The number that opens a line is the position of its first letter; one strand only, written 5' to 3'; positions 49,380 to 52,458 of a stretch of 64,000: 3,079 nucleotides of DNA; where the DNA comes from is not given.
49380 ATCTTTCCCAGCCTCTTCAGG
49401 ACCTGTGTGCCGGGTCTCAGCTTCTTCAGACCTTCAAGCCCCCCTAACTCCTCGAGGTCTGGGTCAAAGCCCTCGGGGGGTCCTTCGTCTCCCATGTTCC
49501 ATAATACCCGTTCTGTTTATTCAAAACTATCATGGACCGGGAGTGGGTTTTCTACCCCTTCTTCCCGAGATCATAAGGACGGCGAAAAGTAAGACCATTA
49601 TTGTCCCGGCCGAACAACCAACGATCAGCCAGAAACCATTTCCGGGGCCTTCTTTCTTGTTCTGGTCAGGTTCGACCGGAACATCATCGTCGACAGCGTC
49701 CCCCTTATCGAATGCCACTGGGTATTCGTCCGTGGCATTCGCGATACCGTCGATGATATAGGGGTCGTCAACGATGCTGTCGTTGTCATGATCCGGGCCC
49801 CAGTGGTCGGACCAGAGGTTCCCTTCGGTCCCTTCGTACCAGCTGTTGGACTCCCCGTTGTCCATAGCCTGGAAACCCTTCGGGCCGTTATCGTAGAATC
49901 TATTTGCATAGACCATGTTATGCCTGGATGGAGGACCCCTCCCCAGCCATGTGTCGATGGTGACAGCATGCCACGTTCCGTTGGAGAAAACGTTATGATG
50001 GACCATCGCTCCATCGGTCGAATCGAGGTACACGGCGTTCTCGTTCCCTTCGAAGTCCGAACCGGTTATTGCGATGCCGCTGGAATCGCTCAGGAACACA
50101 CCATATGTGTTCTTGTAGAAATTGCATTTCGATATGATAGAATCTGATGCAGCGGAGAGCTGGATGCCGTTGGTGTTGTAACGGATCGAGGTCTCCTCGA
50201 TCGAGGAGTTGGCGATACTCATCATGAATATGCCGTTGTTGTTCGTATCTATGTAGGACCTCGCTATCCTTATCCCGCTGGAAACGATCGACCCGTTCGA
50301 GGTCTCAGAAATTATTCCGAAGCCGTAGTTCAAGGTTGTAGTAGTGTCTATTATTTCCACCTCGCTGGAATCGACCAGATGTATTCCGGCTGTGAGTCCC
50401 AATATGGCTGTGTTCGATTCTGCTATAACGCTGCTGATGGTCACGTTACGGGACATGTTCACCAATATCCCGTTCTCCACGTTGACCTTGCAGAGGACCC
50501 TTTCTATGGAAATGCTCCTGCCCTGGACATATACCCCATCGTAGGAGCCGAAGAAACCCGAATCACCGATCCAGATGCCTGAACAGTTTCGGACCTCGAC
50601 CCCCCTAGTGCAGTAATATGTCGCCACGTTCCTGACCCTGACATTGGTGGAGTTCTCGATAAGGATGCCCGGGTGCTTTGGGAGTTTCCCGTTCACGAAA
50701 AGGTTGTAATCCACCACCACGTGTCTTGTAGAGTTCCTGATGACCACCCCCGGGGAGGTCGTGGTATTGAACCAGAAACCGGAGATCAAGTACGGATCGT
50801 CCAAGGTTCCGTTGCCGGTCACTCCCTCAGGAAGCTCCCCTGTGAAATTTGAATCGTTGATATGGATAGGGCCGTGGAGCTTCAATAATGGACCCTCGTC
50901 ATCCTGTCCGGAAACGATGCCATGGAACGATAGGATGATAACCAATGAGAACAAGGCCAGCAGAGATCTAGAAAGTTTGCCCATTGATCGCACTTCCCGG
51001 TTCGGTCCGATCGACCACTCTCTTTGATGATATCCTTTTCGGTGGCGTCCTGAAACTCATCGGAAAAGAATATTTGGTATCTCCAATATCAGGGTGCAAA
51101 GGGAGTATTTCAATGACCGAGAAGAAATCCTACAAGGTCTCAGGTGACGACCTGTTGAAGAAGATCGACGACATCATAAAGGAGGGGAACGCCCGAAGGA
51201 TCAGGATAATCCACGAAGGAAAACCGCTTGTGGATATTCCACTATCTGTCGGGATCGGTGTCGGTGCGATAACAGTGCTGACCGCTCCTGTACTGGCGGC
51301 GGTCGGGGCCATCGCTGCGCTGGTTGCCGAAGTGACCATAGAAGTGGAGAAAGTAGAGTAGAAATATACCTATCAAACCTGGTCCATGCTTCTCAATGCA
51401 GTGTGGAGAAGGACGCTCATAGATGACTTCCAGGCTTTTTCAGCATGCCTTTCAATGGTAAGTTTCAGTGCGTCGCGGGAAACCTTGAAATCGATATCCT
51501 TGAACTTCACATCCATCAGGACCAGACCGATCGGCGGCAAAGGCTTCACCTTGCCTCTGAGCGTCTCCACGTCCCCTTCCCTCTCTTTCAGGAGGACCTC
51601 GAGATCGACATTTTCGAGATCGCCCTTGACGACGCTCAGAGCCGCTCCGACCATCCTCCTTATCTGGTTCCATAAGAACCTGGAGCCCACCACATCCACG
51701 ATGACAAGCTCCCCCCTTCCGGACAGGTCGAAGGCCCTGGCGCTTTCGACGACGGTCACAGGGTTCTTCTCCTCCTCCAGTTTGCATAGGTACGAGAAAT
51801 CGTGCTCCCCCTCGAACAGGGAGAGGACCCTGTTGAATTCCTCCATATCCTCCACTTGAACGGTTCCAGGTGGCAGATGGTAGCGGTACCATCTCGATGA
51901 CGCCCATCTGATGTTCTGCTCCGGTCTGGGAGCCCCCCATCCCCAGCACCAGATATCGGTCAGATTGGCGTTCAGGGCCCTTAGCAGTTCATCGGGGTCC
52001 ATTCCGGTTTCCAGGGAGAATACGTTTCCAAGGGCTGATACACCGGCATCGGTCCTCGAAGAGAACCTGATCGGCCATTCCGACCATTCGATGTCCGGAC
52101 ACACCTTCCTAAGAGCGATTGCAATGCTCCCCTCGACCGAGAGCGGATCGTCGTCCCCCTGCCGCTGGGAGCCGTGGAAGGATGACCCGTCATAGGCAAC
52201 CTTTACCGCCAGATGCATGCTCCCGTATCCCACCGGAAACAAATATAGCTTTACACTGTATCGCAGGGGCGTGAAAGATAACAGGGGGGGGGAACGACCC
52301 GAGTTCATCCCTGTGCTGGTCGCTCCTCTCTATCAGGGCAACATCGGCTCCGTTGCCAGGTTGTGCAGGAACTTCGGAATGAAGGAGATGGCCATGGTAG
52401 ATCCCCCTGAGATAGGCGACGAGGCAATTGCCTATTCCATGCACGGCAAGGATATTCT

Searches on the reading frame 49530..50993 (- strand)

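Call 61: search_protein_families(library=pfam, proteins=[window:49530-50993:-], max_evalue=0.001)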
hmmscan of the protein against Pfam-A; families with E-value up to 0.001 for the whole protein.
window:49530-50993:- (487 aa): 2 families
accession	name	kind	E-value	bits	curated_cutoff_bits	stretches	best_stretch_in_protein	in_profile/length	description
PF13229.12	Beta_helix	-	7.5e-24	84.6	25.9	2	201-336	23-158/158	Right handed beta helix region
PF05048.19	NosD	-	2.7e-19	69.9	23.6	2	173-339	16-172/212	Periplasmic copper-binding protein (NosD)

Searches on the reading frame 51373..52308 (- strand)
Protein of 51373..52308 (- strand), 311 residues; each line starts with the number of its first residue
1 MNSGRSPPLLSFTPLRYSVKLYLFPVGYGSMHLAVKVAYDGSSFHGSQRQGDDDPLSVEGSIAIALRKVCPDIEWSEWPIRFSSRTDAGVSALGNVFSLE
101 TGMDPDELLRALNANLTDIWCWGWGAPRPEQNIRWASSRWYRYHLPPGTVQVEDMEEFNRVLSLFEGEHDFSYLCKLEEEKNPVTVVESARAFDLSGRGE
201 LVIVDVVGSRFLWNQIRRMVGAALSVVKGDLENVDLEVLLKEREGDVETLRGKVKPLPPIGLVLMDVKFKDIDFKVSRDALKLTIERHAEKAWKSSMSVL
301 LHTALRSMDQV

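Call 61: search_protein_families(library=pfam, proteins=[window:51373-52308:-], max_evalue=0.001)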
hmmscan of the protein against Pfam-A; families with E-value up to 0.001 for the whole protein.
window:51373-52308:- (311 aa): 1 family
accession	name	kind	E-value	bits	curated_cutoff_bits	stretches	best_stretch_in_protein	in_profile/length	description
PF01416.25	PseudoU_synth_1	-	6.1e-23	81.8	23.3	1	164-269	4-107/108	tRNA pseudouridine synthase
